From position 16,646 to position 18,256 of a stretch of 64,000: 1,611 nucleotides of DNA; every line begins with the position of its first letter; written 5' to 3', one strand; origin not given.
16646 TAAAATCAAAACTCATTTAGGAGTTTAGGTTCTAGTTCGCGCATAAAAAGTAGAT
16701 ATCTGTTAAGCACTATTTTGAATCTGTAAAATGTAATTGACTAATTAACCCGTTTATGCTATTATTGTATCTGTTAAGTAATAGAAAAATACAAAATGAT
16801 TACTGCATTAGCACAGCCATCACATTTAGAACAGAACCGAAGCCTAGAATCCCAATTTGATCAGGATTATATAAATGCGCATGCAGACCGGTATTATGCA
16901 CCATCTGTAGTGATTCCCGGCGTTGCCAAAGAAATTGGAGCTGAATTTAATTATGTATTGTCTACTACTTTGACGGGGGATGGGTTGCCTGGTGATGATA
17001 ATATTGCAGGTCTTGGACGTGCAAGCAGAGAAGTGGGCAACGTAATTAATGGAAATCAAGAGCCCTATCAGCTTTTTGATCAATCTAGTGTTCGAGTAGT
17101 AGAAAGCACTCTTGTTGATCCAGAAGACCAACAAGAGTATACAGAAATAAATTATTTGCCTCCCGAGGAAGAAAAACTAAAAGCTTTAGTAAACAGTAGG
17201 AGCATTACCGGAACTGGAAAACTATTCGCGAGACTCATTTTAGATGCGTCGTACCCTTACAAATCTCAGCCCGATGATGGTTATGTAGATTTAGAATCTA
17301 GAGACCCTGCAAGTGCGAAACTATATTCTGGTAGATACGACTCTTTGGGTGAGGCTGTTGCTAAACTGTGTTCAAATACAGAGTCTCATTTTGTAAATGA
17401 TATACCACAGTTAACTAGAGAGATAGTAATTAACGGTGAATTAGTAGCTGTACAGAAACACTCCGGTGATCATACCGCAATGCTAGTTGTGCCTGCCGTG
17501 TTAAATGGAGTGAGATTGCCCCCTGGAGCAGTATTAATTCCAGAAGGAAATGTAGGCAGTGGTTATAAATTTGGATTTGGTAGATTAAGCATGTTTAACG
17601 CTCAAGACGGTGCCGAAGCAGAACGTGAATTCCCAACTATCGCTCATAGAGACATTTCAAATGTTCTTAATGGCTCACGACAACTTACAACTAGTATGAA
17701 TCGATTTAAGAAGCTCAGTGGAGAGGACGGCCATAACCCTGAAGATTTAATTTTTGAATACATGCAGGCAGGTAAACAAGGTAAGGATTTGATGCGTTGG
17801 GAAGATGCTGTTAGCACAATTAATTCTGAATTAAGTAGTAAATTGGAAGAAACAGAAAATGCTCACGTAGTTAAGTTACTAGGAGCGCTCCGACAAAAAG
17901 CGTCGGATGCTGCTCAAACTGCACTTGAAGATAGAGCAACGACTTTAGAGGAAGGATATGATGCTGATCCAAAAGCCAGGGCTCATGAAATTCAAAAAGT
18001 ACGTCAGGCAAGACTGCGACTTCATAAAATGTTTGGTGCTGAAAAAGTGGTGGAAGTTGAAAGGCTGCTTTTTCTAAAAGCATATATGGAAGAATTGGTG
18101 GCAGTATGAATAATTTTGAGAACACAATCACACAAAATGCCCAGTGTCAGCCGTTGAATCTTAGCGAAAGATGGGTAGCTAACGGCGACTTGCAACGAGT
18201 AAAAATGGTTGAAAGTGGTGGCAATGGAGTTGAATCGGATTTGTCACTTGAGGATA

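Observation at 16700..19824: Self-contained operon of two large proteins with no recognisable domains, with its own consensus promoter and a triple direct repeat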

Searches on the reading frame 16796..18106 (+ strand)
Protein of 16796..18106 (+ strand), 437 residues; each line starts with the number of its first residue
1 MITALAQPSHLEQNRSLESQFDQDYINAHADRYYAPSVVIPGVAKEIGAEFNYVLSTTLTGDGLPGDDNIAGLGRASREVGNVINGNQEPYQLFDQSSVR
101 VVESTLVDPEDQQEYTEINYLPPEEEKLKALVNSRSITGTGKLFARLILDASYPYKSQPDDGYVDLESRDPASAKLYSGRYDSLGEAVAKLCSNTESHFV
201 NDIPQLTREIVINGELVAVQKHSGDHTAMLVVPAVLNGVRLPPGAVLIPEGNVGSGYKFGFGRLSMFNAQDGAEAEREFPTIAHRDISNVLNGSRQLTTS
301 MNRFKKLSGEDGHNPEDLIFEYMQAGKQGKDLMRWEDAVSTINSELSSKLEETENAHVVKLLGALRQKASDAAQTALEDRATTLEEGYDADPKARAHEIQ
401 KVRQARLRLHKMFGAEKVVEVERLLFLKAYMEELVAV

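Call 3: search_protein_families(library=pfam, proteins=[window:16796-18106:+], max_evalue=1)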
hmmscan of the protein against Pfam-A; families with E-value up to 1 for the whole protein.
window:16796-18106:+ (437 aa): 0 families

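Call 4: search_protein_families(library=ncbifam, proteins=[window:16796-18106:+], max_evalue=1)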
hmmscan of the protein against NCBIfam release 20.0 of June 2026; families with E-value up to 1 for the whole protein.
window:16796-18106:+ (437 aa): 0 families

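Call 5: search_solved_structures(query=window:16796-18106:+, max_evalue=10)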
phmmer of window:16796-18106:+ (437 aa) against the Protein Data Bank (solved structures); distinct sequences matched with E-value up to 10: 3.
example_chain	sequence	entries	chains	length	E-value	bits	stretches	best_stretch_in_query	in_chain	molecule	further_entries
8sjh_A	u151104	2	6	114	1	11.7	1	334-388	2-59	Topoisomerase 1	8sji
8fbl_A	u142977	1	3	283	1.8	10.8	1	29-70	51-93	Proton-activated chloride channel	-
7jna_A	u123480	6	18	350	2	10.7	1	29-70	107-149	Proton-activated chloride channel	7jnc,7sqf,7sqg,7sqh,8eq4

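Call 7: find_homologous_proteins(query=window:16796-18106:+)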
Query window:16796-18106:+ (437 aa): 3 proteins with E <= 0.001 among 8000 candidates.
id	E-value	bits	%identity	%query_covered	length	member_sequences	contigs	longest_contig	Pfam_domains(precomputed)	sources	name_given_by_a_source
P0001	2.7e-286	967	100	100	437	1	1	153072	-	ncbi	-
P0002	1.7e-52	197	32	95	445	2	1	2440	-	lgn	-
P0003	8.4e-45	172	29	96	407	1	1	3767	-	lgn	-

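Call 11: find_encoding_contigs(protein=P0001, flank=3000, max_places=3)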
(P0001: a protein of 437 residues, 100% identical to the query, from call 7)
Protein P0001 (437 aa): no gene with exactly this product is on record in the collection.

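Call 12: find_encoding_contigs(protein=P0002, flank=10000, max_places=4)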
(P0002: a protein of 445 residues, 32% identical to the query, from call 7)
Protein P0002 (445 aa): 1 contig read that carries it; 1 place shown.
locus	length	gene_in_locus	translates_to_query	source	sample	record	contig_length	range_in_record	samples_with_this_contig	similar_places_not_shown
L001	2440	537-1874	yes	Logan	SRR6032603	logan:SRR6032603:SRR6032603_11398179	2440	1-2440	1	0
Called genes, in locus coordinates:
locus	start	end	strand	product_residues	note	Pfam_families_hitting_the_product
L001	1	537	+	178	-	?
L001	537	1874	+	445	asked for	-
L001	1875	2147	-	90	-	PF01016:Ribosomal_L27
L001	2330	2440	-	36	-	?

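Call 13: find_encoding_contigs(protein=P0003, flank=10000, max_places=4)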
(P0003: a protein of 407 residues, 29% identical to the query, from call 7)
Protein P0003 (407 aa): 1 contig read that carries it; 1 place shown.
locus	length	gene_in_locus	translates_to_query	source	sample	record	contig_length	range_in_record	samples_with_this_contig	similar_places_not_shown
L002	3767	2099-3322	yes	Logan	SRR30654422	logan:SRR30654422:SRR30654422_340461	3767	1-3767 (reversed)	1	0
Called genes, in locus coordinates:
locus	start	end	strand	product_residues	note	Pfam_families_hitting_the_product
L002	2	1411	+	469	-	?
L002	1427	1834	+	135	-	PF00072:Response_reg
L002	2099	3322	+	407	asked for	-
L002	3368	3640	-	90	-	PF01016:Ribosomal_L27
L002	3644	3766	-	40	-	?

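Call 32: search_protein_families(library=pfam, proteins=[L001:1-534:+, P0002, P0003], max_evalue=0.1)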
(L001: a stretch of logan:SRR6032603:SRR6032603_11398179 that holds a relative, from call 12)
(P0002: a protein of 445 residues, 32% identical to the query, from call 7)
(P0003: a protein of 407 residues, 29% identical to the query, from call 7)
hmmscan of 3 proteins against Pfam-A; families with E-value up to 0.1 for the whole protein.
L001:1-534:+ (178 aa): 2 families
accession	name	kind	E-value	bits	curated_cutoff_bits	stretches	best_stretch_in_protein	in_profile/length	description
PF02661.23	Fic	-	2.4e-05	25.5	24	1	80-100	72-92/93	Fic/DOC family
PF00633.29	HHH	-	0.066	13.5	24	0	51-70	4-23/30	Helix-hairpin-helix motif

P0002 (445 aa): 0 families

P0003 (407 aa): 0 families

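Call 37: search_protein_representatives(alignment_id=A2)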
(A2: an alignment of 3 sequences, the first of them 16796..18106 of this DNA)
Query: 3 sequences, 435 profile positions. Proteins with E-value up to 0.001 (for the whole library): 53; up to 1e-10: 27; up to 1e-30: 17. The best 53 are listed.
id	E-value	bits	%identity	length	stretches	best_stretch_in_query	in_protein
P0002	1.8e-217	738.8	-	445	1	1-435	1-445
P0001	1.8e-212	722.4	-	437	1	1-435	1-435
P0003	3.6e-198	675.3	-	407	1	1-433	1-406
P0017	5.8e-100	351.6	-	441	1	28-433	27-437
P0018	5.6e-93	328.6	-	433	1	25-432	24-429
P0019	9.6e-90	318.0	-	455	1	21-433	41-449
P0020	1.6e-71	257.9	-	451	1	34-431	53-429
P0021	3.5e-60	220.5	-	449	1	8-429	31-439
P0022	9.6e-59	215.8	-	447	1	33-432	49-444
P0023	9.2e-51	189.5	-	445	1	119-430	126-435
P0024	1.3e-49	185.7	-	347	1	23-311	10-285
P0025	1.1e-46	176.1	-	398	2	39-285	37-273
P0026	6.1e-42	160.4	-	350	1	33-315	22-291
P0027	6.8e-38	147.1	-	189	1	137-277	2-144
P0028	1.3e-37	146.1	-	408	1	39-360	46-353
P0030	7.4e-31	123.9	-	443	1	74-289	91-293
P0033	2.6e-24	102.3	-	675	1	69-421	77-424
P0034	2.6e-24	102.3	-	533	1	75-280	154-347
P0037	3.4e-20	88.8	-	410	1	53-282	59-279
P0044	7.7e-06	41.5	-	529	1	186-273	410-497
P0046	3.2e-05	39.4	-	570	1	207-278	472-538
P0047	4.4e-05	39.0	-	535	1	205-278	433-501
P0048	5.3e-05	38.7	-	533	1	191-274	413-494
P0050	9.8e-05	37.8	-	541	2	172-271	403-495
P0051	1.0e-04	37.8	-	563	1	200-280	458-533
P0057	2.8e-04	36.3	-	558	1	209-295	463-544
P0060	5.1e-04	35.5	-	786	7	184-219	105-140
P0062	7.8e-04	34.9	-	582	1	201-276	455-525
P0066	9.9e-04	34.5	-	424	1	191-306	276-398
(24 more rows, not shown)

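Call 39: search_protein_families(library=pfam, proteins=[P0044, P0046, P0047, P0048, P0050, P0051, P0057, P0060, P0062, P0066], max_evalue=0.01)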
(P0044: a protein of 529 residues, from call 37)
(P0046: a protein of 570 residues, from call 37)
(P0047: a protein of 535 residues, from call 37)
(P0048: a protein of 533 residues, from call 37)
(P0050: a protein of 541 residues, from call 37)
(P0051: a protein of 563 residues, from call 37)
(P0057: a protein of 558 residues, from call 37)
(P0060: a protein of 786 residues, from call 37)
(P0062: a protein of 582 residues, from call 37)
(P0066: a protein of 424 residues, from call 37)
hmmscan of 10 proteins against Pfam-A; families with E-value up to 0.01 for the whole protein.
P0044 (529 aa): 0 families

P0046 (570 aa): 0 families

P0047 (535 aa): 0 families

P0048 (533 aa): 0 families

P0050 (541 aa): 0 families

P0051 (563 aa): 0 families

P0057 (558 aa): 0 families

P0060 (786 aa): 11 families
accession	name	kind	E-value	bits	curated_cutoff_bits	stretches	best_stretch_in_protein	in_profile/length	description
PF18962.6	Por_Secre_tail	-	2.1e-13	50.8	27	1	709-783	1-74/75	Secretion system C-terminal sorting domain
PF21595.3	CCL2-like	-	3.9e-09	37.1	27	0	192-235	13-57/127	CCL2 lectin-like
PF11589.14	DUF3244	-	9.9e-08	32.3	25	1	715-777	28-89/96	Domain of unknown function (DUF3244)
PF16407.11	PKD_2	-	7.1e-07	30.1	39.2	0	278-354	9-92/157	PKD-like family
PF13573.12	SprB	-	2.3e-05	24.4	28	1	520-552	3-35/37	SprB repeat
PF11883.13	DUF3403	-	9.7e-05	22.8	28.9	0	216-230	28-41/45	Domain of unknown function (DUF3403)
PF12505.14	DUF3712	-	0.00016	22.4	24.1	0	292-338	18-64/125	Protein of unknown function (DUF3712)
PF11100.13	TrbE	-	0.0017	19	25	0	11-32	17-37/66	Conjugal transfer protein TrbE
PF18914.6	DUF5666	-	0.0062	17.2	27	0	322-352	11-37/60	Domain of unknown function (DUF5666)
PF17956.6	NAPRTase_C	-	0.0094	16.9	23.3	0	197-234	18-55/111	Nicotinate phosphoribosyltransferase C-terminal domain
PF10006.14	DUF2249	-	0.0096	16.2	29.5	0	37-70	23-56/70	Uncharacterized conserved protein (DUF2249)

P0062 (582 aa): 0 families

P0066 (424 aa): 0 families

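Call 44: search_protein_families(library=pfam, alignment_id=A3, max_evalue=0.1)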
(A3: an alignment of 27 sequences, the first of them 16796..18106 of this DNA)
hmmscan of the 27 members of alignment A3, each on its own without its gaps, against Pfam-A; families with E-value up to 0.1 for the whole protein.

A. member 1, window:16796-18106:+ (437 aa): 0 families

B. families by the number of members that match (of 27 scanned): 13 families
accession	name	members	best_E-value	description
PF11385.13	DUF3189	1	6.6e-05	Protein of unknown function (DUF3189)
PF16326.10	ABC_tran_CTD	1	0.011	ABC transporter C-terminal domain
PF00195.25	Chal_sti_synt_N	1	0.019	Chalcone and stilbene synthases, N-terminal domain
PF20663.3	COG4_N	1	0.032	Conserved oligomeric Golgi complex subunit 4, N-terminal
PF17233.7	DUF5308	1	0.04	Family of unknown function (DUF5308)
PF18381.7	YcaO_C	1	0.04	YcaO cyclodehydratase C-terminal domain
PF13618.11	Gluconate_2-dh3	1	0.041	Gluconate 2-dehydrogenase subunit 3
PF18394.6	TBK1_CCD1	1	0.043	TANK-binding kinase 1 coiled-coil domain 1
PF08287.16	DASH_Spc19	1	0.045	Spc19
PF05919.16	Mitovir_RNA_pol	1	0.073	Mitovirus RNA-dependent RNA polymerase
PF08349.16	DUF1722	1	0.075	Protein of unknown function (DUF1722)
PF24211.1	DUF7432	1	0.086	Family of unknown function (DUF7432)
PF20805.3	Integrin_A_Ig_2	1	0.099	Integrin alpha Ig-like domain 2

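Call 45: find_homologous_proteins(query=A3, max_evalue=0.001)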
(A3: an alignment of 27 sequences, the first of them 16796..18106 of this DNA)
Query A3 (27 sequences) (437 aa, profile of the alignment): 3 proteins with E <= 0.001 among 8000 candidates.
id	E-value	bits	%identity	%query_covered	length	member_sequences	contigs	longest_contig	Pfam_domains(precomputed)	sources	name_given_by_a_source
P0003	5.4e-117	410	29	96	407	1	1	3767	-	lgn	-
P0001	1.5e-110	389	100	100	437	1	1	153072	-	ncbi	-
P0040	2.3e-108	381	32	21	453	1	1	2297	-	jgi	jgi:hypothetical protein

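Call 46: find_encoding_contigs(protein=P0017, flank=6000, max_places=2)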
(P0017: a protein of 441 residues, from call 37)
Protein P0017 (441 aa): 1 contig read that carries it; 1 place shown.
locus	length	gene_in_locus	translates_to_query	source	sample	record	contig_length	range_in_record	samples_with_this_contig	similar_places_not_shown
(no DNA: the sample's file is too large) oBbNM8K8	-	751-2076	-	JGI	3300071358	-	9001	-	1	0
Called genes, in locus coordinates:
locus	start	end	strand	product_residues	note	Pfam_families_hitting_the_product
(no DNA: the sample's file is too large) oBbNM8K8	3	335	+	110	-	?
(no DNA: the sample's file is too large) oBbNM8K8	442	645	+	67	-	-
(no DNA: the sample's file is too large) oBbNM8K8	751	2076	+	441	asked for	-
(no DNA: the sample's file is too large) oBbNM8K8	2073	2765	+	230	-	-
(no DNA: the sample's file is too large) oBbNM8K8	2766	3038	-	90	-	PF01016:Ribosomal_L27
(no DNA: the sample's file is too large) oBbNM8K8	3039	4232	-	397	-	PF01555:N6_N4_Mtase (weak), PF01170:UPF0020 (weak), PF13649:Methyltransf_25 (weak), PF13847:Methyltransf_31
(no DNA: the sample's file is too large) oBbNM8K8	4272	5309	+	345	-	PF03706:LPG_synthase_TM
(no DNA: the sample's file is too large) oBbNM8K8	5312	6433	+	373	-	PF13742:tRNA_anti_2, PF02601:Exonuc_VII_L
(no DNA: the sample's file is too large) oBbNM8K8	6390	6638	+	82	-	PF02609:Exonuc_VII_S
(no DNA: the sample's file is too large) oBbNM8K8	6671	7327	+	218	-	-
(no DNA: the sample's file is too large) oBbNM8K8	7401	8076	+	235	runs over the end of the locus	-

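Call 50: find_related_loci(query=A4, collection=metagenome_contigs, flank=5000)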
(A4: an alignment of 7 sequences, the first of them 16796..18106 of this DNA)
Query A4 (437 aa) in metagenome_contigs; peptide patterns used: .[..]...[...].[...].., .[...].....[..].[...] (x = any residue, [..] = any of these).
129 stretches matched a pattern; 1 encode a relative of the query (tblastn E <= 1e-3); 1 distinct loci.
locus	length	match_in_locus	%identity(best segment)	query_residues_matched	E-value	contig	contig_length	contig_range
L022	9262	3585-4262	39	22-248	4e-39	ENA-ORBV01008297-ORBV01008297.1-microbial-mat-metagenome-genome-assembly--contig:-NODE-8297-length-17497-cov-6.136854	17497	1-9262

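Call 57: predict_structure(alignment_id=A3)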
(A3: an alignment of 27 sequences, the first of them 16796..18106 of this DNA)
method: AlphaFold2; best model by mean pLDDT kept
length: 437 residues; sequences in the alignment: 27
mean_pLDDT: 89.9   pTM: 0.89
mean pLDDT of the five models: 89.9, 88.7, 88.4, 87.8, 87.2
residues with pLDDT >= 90: 319; 70-90: 78; 50-70: 26; < 50: 14
segments of 3 or more residues with pLDDT < 50: 1-6, 178-184
pLDDT, mean of each block of 10 residues (from residue 1): 50 74 93 97 98 96 83 95 97 98 97 97 98 97 98 97 96 69 49 79 76 94 83 98 96 94 96 94 84 86 93 88 82 88 96 97 98 96 89 93 97 97 95 88
secondary structure, 60 per line:
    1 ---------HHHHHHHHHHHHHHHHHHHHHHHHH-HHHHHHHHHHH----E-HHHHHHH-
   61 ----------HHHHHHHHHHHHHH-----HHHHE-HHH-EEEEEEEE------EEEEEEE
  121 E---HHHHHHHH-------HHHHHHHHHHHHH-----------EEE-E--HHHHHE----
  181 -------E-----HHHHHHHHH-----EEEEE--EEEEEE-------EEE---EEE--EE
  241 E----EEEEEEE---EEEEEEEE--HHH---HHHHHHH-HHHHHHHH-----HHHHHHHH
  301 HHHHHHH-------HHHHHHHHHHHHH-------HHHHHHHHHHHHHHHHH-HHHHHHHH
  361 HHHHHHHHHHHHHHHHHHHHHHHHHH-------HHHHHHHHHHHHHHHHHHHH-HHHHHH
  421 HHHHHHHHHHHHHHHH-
elements in order: H10-34 H36-46 H53-59 H71-84 H90-93 E100-107 E114-121 H125-132 H140-152 E164-166 H171-175 H194-202 E208-212 E215-220 E228-230 E234-236 E239-241 E246-252 E256-263 H272-278 H280-287 H293-307 H315-327 H335-351 H353-386 H394-413 H415-436

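Call 61: search_solved_structures(query=A3, max_evalue=1)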
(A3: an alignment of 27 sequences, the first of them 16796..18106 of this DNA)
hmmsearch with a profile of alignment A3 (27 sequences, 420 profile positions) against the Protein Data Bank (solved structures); distinct sequences matched with E-value up to 1: 1.
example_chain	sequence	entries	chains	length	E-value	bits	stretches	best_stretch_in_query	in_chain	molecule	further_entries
3pg0_A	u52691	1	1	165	0.53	12.8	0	143-174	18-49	ThreeFoil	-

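Call 63: search_protein_families(library=padloc, proteins=[window:16796-18106:+, P0002], max_evalue=0.1)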
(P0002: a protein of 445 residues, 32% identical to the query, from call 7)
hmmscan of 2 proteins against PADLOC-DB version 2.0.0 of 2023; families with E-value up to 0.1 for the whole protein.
window:16796-18106:+ (437 aa): 0 families

P0002 (445 aa): 0 families

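Call 64: search_protein_families(library=phrogs, proteins=[window:16796-18106:+, P0002], max_evalue=0.1)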
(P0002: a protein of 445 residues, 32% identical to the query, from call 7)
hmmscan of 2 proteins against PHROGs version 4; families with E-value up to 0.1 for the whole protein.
window:16796-18106:+ (437 aa): 0 families

P0002 (445 aa): 0 families

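Call 81: list_cluster_members(proteins=[P0044, P0046, P0051, P0017, P0019, P0021, P0030, P0033, P0034, P0037])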
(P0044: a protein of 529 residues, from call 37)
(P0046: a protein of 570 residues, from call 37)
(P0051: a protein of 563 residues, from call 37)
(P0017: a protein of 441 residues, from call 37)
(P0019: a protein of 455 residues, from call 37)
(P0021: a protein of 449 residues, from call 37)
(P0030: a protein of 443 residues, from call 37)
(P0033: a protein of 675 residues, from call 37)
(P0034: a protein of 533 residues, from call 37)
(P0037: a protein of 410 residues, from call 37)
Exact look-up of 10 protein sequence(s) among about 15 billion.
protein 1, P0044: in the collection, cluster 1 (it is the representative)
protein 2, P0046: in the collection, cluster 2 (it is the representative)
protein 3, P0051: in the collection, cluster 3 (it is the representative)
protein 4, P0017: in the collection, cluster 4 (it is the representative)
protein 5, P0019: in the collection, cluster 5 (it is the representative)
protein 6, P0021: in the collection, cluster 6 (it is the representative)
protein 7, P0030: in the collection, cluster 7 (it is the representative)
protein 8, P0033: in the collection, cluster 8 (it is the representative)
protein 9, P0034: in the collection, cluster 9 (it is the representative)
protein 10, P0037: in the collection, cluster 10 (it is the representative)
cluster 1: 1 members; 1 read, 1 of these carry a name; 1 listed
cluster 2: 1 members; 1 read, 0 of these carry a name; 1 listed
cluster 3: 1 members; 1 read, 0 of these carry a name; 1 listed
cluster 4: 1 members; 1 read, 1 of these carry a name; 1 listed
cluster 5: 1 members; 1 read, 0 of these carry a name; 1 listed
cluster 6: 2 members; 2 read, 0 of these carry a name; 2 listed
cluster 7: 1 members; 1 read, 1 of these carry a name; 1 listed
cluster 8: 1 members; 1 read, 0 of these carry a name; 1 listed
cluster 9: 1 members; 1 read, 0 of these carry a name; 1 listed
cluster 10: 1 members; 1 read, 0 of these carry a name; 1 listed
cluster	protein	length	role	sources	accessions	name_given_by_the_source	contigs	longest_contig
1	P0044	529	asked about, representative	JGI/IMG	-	hypothetical protein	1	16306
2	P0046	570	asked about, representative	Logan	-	-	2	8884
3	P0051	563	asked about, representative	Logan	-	-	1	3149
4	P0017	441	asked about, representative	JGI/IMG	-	hypothetical protein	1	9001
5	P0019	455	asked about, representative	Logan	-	-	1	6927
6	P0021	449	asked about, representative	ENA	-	-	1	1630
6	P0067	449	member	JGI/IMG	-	-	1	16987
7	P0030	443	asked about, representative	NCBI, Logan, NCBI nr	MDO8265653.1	MAG: hypothetical protein Q7T41_01770 [Candidatus Saccharibacteria bacterium] | hypothetical protein [Candidatus Saccharibacteria bacterium]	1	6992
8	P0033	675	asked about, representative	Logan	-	-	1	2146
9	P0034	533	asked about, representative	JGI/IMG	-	-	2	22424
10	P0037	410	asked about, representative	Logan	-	-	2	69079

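Call 82: find_encoding_contigs(protein=P0037, flank=5000, max_places=1)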
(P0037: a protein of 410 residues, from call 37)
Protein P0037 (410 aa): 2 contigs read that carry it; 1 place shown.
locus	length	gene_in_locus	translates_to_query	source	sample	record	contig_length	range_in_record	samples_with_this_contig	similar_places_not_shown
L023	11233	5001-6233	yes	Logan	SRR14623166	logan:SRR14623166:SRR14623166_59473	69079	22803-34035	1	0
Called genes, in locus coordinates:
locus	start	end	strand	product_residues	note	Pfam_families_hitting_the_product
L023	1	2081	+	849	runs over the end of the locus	PF01588:tRNA_bind, PF03483:B3_4, PF03484:B5, PF17759:tRNA_synthFbeta, PF03147:FDX-ACB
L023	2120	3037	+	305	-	-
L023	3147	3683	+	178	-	PF00254:FKBP_C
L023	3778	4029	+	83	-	PF00462:Glutaredoxin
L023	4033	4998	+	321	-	PF01266:DAO (faint), PF01946:Thi4 (weak), PF07992:Pyr_redox_2, PF13738:Pyr_redox_3, PF00070:Pyr_redox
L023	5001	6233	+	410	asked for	-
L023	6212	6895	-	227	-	PF00175:NAD_binding_1 (faint)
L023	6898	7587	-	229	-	PF03009:GDPD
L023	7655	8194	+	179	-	PF00719:Pyrophosphatase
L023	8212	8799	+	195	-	PF00293:NUDIX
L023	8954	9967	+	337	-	PF00044:Gp_dh_N, PF02800:Gp_dh_C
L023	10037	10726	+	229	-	-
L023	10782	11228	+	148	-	PF02502:LacAB_rpiB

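Call 83: find_encoding_contigs(protein=P0034, flank=5000, max_places=1)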
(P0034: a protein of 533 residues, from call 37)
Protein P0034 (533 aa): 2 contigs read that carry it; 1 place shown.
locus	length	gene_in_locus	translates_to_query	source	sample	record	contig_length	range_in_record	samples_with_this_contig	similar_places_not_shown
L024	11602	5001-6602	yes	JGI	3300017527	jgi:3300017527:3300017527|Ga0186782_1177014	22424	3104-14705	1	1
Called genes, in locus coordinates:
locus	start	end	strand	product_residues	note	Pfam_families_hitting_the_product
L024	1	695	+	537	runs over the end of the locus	PF06418:CTP_synth_N, PF00117:GATase, PF07722:Peptidase_C26 (weak)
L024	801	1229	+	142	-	PF00072:Response_reg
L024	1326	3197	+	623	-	-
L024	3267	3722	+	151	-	-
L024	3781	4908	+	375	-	-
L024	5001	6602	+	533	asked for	-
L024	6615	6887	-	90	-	PF01016:Ribosomal_L27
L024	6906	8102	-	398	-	PF01555:N6_N4_Mtase (weak), PF01170:UPF0020, PF13847:Methyltransf_31 (weak)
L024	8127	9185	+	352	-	PF03706:LPG_synthase_TM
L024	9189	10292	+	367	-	PF13742:tRNA_anti_2, PF02601:Exonuc_VII_L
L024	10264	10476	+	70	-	PF02609:Exonuc_VII_S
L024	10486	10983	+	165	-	PF13489:Methyltransf_23 (weak)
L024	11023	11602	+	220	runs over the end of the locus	-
